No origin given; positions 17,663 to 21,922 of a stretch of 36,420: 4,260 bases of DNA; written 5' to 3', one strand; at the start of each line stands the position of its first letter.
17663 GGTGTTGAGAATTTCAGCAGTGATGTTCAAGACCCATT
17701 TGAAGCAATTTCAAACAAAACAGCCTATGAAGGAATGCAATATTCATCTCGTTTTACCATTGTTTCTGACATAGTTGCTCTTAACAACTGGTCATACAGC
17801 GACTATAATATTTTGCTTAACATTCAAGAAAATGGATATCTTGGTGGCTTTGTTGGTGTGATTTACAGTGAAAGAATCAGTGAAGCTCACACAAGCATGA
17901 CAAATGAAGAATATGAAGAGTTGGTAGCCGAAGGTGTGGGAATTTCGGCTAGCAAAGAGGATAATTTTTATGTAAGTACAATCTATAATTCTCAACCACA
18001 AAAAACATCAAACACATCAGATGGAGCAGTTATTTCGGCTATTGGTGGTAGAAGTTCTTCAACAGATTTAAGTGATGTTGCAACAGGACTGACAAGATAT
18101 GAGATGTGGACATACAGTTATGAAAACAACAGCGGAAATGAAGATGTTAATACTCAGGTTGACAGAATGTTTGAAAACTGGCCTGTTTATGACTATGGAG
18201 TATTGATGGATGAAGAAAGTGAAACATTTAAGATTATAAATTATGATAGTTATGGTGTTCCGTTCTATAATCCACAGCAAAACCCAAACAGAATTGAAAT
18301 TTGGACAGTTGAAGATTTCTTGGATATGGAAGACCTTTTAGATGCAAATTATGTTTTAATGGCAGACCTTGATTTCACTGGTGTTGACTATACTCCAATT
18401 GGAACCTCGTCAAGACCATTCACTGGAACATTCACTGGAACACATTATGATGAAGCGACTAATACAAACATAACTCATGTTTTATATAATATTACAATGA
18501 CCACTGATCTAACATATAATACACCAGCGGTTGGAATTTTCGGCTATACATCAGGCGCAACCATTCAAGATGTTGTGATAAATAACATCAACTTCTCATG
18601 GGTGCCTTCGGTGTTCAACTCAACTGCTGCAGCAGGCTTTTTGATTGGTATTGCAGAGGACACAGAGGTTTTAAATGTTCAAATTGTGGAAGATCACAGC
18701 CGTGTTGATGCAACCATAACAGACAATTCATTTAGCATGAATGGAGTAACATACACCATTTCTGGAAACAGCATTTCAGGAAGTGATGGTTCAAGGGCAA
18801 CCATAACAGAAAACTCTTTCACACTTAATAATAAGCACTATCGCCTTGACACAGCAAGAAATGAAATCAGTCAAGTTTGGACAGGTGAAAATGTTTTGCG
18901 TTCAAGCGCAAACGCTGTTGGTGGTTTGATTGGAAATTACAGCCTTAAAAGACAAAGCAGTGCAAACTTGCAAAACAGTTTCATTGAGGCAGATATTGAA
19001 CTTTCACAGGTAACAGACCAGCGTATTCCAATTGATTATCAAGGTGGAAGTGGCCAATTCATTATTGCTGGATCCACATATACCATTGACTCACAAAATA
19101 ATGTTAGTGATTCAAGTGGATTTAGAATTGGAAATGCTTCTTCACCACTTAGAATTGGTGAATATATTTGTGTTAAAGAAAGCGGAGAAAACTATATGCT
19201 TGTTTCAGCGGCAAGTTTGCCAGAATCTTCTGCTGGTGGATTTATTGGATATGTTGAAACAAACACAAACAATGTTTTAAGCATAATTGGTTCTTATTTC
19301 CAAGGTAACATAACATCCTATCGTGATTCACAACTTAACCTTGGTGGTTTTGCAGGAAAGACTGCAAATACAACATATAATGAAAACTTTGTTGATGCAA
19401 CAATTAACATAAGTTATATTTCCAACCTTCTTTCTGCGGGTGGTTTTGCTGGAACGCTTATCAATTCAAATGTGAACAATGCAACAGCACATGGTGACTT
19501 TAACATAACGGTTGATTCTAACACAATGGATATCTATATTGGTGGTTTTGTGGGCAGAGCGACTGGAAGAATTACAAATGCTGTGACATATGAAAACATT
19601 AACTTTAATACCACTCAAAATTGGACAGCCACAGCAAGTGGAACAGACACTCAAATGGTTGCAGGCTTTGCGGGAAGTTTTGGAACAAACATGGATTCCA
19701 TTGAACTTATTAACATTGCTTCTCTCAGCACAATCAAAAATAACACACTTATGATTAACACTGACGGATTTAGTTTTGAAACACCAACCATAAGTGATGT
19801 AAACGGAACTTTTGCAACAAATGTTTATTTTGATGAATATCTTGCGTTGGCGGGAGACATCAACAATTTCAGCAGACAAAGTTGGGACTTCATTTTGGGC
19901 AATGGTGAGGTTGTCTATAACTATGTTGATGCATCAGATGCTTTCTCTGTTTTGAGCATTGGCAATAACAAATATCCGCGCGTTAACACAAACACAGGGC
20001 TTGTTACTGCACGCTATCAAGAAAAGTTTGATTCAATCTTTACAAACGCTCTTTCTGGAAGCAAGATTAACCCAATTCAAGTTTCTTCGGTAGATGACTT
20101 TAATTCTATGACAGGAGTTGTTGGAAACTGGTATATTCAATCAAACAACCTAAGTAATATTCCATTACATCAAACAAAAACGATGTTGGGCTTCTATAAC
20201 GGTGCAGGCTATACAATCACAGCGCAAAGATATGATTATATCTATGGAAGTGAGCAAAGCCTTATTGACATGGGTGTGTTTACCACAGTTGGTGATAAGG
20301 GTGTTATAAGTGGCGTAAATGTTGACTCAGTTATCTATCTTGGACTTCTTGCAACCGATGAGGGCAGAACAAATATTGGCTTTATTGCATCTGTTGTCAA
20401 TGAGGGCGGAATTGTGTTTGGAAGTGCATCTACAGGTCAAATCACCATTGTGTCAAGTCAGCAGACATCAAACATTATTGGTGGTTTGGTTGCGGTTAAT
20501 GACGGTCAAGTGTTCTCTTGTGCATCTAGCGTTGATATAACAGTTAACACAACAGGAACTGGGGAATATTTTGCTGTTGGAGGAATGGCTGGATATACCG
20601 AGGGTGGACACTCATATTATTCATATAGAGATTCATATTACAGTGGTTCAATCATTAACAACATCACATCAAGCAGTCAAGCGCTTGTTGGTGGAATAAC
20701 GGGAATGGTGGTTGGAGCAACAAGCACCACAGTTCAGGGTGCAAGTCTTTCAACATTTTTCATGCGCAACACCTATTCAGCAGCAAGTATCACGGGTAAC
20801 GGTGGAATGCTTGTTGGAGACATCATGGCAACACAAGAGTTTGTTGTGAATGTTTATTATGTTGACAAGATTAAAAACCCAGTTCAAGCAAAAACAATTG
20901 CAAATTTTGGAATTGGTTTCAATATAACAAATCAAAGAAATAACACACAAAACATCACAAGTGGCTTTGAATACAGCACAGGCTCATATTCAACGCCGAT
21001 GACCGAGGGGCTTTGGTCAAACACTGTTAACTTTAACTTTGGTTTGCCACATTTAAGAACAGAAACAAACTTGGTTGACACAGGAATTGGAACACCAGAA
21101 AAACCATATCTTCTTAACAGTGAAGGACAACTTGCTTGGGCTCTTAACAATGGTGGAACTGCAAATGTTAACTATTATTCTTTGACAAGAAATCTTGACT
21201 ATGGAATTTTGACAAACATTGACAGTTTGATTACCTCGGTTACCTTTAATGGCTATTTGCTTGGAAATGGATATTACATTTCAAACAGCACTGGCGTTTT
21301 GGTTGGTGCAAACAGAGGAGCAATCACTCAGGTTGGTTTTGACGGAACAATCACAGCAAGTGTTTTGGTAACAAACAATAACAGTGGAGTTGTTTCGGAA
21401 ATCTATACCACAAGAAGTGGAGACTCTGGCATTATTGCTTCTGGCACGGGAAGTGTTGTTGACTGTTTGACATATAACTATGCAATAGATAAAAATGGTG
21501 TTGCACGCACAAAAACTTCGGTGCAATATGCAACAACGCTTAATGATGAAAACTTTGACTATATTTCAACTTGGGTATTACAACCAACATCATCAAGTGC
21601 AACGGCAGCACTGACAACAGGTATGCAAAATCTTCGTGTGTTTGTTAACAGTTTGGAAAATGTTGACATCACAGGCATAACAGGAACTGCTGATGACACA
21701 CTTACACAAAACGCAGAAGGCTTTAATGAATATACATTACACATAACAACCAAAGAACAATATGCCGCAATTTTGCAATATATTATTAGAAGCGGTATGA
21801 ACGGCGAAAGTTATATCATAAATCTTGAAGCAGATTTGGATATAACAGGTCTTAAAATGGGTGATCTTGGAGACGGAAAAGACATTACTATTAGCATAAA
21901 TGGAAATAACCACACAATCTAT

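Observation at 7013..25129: One 18.1-kb ORF encodes a 6,038-aa lipid-anchored surface protein built from seven concatenated GLUG-type beta-helix cassettes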

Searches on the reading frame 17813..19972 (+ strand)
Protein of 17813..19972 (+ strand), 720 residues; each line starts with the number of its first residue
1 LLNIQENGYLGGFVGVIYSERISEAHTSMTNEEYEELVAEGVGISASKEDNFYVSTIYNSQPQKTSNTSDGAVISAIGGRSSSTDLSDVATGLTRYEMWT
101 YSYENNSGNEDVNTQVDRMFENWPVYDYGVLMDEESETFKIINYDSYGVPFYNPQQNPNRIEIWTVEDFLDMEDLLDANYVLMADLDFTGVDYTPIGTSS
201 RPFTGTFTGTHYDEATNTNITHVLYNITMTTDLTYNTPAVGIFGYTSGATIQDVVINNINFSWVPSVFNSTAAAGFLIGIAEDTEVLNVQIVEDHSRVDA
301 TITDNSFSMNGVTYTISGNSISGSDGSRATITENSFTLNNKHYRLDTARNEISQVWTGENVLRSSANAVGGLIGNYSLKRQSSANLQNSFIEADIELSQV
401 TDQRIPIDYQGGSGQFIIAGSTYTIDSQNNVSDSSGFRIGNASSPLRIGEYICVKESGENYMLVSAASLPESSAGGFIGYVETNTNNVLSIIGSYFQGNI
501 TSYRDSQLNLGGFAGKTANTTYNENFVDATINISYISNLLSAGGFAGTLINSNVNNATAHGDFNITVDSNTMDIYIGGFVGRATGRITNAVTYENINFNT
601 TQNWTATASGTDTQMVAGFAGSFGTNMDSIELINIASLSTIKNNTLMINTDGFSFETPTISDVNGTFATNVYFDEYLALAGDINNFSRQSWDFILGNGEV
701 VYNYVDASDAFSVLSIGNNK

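Call 8: search_protein_families(library=pfam, proteins=[window:17813-19972:+], max_evalue=10)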
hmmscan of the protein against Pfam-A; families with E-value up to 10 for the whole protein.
window:17813-19972:+ (720 aa): 3 families
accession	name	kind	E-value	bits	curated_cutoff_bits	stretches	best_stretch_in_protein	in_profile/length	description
PF07581.17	Glug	-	7.4e-10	39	20.5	4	575-590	4-21/28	The GLUG motif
PF11774.14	Lsr2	-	0.0019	18.2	29.6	1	288-316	6-33/58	Lsr2 dimerization domain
PF18914.6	DUF5666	-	0.31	11.8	27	1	298-327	4-31/60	Domain of unknown function (DUF5666)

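Call 90: search_protein_families(library=ncbifam, proteins=[window:17813-19972:+], max_evalue=0.1)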
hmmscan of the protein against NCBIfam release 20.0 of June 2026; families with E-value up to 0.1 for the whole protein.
window:17813-19972:+ (720 aa): 0 families

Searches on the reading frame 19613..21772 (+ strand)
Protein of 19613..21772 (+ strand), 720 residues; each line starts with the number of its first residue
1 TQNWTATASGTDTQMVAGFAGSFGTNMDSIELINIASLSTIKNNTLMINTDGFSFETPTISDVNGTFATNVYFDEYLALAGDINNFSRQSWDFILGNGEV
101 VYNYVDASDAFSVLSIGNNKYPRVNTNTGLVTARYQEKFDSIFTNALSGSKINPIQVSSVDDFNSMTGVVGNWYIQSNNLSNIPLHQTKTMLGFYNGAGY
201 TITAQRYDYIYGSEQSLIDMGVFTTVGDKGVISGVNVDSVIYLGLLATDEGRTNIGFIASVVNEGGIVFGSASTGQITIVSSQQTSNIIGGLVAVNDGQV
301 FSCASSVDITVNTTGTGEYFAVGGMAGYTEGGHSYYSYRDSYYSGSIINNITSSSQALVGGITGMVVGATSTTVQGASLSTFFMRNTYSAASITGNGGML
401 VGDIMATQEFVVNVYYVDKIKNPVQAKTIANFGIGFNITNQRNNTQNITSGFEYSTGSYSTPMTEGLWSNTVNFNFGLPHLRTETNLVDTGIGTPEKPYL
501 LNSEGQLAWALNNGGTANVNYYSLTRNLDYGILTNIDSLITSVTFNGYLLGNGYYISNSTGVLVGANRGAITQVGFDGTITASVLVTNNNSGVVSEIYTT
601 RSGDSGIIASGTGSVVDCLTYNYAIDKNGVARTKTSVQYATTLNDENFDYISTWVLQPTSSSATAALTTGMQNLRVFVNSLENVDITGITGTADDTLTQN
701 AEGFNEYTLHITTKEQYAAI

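Call 8: search_protein_families(library=pfam, proteins=[window:19613-21772:+], max_evalue=10)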
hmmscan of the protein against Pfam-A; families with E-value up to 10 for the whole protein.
window:19613-21772:+ (720 aa): 2 families
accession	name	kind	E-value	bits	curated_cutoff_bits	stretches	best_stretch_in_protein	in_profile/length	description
PF16227.11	DUF4886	-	0.0097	15.4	26.7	1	620-678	54-112/242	Domain of unknown function (DUF4886)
PF03768.21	Attacin_N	-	0.74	10.4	23.9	1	276-317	16-57/64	Attacin, N-terminal region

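Call 90: search_protein_families(library=ncbifam, proteins=[window:19613-21772:+], max_evalue=0.1)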
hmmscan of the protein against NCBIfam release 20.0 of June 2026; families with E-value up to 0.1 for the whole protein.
window:19613-21772:+ (720 aa): 0 families
